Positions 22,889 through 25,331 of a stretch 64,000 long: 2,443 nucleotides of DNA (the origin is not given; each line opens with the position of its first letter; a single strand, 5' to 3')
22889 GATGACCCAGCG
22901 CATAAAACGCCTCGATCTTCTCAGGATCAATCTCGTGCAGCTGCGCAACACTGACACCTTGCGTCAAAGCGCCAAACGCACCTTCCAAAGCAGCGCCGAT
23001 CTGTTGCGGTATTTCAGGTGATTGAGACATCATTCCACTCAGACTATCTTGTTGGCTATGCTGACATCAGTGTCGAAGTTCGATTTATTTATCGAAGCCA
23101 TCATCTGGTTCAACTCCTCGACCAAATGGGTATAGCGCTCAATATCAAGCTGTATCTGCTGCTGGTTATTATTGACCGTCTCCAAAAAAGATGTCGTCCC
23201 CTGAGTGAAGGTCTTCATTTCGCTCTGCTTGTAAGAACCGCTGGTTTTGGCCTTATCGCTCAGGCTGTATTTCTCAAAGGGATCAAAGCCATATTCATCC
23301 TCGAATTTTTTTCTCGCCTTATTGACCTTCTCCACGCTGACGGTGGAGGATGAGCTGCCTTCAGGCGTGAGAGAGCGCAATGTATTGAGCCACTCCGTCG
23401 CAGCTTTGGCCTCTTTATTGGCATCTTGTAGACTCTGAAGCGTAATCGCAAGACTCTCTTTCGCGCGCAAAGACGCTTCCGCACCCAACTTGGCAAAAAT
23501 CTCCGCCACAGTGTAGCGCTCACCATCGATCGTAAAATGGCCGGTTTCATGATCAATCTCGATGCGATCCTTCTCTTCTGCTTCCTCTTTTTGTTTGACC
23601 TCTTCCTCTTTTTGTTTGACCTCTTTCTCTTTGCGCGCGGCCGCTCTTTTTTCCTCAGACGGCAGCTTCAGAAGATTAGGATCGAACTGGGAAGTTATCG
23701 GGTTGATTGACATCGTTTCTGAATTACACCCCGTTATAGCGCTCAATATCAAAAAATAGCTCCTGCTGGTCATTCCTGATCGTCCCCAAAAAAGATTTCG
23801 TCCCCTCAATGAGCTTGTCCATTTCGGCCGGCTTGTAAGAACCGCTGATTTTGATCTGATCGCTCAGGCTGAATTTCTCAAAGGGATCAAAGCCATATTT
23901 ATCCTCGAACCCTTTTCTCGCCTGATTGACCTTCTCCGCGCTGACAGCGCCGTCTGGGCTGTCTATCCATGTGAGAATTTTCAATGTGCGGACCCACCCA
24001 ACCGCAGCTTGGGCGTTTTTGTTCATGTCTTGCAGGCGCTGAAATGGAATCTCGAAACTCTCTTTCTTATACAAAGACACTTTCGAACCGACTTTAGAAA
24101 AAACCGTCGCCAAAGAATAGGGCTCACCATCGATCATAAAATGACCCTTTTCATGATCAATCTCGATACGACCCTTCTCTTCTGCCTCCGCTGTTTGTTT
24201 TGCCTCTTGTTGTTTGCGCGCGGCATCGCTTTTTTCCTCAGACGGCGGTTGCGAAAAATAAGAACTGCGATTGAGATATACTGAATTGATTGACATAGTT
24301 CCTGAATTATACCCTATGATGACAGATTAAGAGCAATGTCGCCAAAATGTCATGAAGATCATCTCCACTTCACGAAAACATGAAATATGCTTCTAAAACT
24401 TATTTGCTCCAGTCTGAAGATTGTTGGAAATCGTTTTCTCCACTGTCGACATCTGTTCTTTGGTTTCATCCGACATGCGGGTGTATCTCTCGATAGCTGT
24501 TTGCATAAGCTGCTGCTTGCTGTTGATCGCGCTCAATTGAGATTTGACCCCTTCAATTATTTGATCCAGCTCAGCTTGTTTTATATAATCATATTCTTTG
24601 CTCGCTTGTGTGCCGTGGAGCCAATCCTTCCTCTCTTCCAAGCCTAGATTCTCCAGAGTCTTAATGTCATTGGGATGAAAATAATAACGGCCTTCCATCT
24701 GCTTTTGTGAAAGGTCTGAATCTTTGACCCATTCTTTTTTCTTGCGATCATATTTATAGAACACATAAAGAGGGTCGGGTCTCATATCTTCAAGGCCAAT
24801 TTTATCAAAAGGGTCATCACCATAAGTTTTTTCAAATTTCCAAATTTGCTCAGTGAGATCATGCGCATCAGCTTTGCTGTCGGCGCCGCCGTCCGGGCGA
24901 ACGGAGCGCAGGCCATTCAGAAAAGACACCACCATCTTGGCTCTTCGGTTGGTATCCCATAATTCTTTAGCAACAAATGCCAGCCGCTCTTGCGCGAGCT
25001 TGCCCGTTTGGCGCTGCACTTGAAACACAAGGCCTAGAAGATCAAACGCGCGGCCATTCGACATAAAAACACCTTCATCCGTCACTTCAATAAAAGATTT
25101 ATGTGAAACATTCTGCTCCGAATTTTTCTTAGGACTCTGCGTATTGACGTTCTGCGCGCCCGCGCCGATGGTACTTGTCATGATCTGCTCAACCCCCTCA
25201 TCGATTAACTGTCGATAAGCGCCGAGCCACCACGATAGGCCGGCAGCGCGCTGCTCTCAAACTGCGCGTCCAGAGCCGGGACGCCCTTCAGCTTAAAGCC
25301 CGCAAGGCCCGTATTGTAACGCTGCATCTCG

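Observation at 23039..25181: Tandem triplication of a novel family of small hydrophilic T3SS-associated proteins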

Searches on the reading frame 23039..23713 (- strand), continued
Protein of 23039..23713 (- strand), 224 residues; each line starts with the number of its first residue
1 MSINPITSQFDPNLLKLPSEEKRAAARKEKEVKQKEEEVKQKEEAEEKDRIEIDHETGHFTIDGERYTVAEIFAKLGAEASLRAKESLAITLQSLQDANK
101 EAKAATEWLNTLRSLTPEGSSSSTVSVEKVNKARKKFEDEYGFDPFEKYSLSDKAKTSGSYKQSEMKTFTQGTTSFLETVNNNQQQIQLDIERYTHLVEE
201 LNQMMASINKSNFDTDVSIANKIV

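Call 92: find_encoding_contigs(protein=P0036, flank=8000, max_places=1)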
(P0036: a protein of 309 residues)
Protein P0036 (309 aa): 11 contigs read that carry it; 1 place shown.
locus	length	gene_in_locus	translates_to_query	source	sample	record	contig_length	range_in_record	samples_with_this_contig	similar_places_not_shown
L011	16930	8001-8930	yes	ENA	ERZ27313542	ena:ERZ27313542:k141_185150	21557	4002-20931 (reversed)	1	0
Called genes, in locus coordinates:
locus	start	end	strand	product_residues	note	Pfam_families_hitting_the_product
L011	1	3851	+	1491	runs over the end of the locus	?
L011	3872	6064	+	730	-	PF00515:TPR_1 (faint), PF07719:TPR_2 (faint), PF13371:TPR_9, PF13414:TPR_11 (faint), PF13428:TPR_14 (faint), PF13432:TPR_16 (faint), PF14559:TPR_19 (faint)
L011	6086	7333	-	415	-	-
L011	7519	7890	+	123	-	PF00816:Histone_HNS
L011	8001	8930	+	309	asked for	-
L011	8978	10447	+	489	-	-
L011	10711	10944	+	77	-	-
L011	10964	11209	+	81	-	PF09392:T3SS_needle_F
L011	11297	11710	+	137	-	-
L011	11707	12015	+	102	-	-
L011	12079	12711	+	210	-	-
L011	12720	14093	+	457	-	PF11356:T2SSC (faint)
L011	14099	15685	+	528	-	-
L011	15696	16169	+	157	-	PF14559:TPR_19 (faint), PF13424:TPR_12 (faint), PF07719:TPR_2 (faint)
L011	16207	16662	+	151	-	PF14559:TPR_19 (faint), PF00515:TPR_1 (faint), PF07719:TPR_2 (faint), PF13414:TPR_11 (faint)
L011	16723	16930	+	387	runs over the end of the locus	-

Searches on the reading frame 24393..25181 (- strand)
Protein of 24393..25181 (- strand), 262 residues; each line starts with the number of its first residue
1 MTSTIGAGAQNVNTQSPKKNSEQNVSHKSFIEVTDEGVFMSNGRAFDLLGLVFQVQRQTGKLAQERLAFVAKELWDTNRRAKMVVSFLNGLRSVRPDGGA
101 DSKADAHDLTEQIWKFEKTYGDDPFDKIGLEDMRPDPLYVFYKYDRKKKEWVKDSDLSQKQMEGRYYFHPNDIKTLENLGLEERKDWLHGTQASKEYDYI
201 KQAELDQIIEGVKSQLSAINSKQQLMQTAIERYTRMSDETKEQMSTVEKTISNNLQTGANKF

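Call 5: search_protein_families(library=pfam, proteins=[window:24393-25181:-], max_evalue=0.1)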
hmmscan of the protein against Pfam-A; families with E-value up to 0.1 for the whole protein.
window:24393-25181:- (262 aa): 0 families

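Call 30: predict_structure(alignment_id=A5)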
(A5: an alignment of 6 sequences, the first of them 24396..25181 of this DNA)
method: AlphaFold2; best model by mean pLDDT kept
length: 262 residues; sequences in the alignment: 6
mean_pLDDT: 67.9   pTM: 0.53
mean pLDDT of the five models: 67.9, 66.8, 65.1, 61.2, 59.4
residues with pLDDT >= 90: 49; 70-90: 111; 50-70: 25; < 50: 77
segments of 3 or more residues with pLDDT < 50: 1-28, 137-140, 149-151, 156-196
pLDDT, mean of each block of 10 residues (from residue 1): 28 31 38 74 75 79 86 91 95 89 81 84 85 64 54 47 31 37 39 47 90 95 92 87 79 69 57
secondary structure, 60 per line:
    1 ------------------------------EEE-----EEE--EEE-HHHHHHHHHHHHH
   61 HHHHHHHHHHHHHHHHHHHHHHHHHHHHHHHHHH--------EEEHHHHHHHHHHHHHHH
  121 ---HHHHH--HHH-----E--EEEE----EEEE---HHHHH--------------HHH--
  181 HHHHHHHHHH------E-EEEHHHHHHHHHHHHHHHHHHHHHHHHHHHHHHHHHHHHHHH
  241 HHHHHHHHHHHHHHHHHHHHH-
elements in order: E31-33 E39-41 E44-46 H48-94 E103-105 H106-120 H124-128 E142-145 E150-153 H157-161 H181-190 E199-201 H202-261

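Call 62: fold_search(model_id=the predicted structure, library=pdb)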
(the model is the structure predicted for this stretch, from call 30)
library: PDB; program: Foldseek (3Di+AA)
matches with E <= 10: 263; with E <= 0.001: 0
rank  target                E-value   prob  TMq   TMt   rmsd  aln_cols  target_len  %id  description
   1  9go6_S                3.4e-01  0.91  0.43  0.36  16.8       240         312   10  Salmonella hook-filament junction complex (released 2025-04-09)
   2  8v7q_C                3.4e-01  0.35  0.23  0.30  18.9       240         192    8  IpaD (122-321) Pi-helix Mutant (delta Q148) Apo Structure (released 2024-08-21)
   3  8v7q_B                3.7e-01  0.33  0.23  0.29  19.4       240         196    9  IpaD (122-321) Pi-helix Mutant (delta Q148) Apo Structure (released 2024-08-21)
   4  3zqb_B                4.2e-01  0.63  0.34  0.34  13.6       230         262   12  PrgI-SipD from Salmonella typhimurium (released 2011-08-17)
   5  6r0z_G                4.6e-01  0.85  0.37  0.45  16.1       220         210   12  Thermus thermophilus V/A-type ATPase/synthase, rotational state 1L (released 2019-08-28)
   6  8v5c_A                5.2e-01  0.28  0.24  0.30  18.7       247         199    9  IpaD (122-321) Bound to Deoxycholate (released 2024-08-21)
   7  8v7q_A                5.2e-01  0.21  0.21  0.28  13.1       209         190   13  IpaD (122-321) Pi-helix Mutant (delta Q148) Apo Structure (released 2024-08-21)
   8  3r9v_A                5.5e-01  0.63  0.36  0.46  13.8       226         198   12  Cocrystal Structure of Proteolytically Truncated Form of IpaD from Shigella flexneri Bound to Deoxycholate (released 2011-12-07)
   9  6tmh_g                6.1e-01  0.14  0.21  0.21  16.9       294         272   12  Cryo-EM structure of Toxoplasma gondii mitochondrial ATP synthase dimer, OSCP/F1/c-ring model (released 2020-12-16)
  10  8j0s_G                6.1e-01  0.12  0.19  0.18  19.7       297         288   12  Cryo-EM structure of Mycobacterium tuberculosis ATP synthase in complex with bedaquiline(BDQ) (released 2024-05-22)
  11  8cxm_0                6.8e-01  0.15  0.22  0.21  23.1       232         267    7  Cryo-EM structure of the supercoiled E. coli K12 flagellar filament core, Normal waveform (released 2022-09-07)
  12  8jr0_G                6.8e-01  0.13  0.20  0.19  20.4       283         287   13  Cryo-EM structure of Mycobacterium tuberculosis ATP synthase in complex with TBAJ-587 (released 2024-05-01)
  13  8v7q_D                7.5e-01  0.16  0.21  0.28  12.7       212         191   12  IpaD (122-321) Pi-helix Mutant (delta Q148) Apo Structure (released 2024-08-21)
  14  9e5c_6c               8.0e-01  0.16  0.21  0.02  17.2       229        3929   12  Cryo-EM structure of 96 nm repeat of microtubule doublet from T. brucei flagellum (released 2025-03-12)
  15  2ym0_B                8.4e-01  0.51  0.36  0.45  13.6       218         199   11  Truncated SipD from Salmonella typhimurium (released 2011-08-17)
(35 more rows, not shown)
